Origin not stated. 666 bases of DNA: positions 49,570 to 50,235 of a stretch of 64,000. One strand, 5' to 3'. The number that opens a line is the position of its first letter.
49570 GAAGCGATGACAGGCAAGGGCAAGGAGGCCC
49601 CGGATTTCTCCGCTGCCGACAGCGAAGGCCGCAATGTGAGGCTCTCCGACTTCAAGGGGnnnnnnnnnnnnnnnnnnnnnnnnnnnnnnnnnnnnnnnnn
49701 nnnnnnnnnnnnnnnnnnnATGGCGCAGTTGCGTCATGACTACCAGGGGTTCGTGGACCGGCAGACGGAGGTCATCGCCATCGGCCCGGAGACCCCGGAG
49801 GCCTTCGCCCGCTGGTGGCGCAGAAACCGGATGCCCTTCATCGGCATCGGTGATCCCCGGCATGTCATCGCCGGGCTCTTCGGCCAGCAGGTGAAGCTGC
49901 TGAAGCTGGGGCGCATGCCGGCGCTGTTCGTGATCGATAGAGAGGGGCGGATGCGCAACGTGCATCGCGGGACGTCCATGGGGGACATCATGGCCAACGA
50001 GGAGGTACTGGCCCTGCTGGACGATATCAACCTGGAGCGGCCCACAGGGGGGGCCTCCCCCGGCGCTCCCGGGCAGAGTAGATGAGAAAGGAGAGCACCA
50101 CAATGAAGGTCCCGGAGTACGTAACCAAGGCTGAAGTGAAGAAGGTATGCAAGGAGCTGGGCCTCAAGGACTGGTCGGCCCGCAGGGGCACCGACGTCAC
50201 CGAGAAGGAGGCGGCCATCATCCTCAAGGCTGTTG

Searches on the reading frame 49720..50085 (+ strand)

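Call 25: search_protein_families(library=pfam, proteins=[window:49720-50085:+], max_evalue=0.00001)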
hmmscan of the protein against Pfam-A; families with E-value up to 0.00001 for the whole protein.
window:49720-50085:+ (121 aa): 1 family
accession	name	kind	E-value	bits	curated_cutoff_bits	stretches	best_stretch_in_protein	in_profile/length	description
PF00578.27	AhpC-TSA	-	3.2e-09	37.2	26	1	1-80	45-123/124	AhpC/TSA family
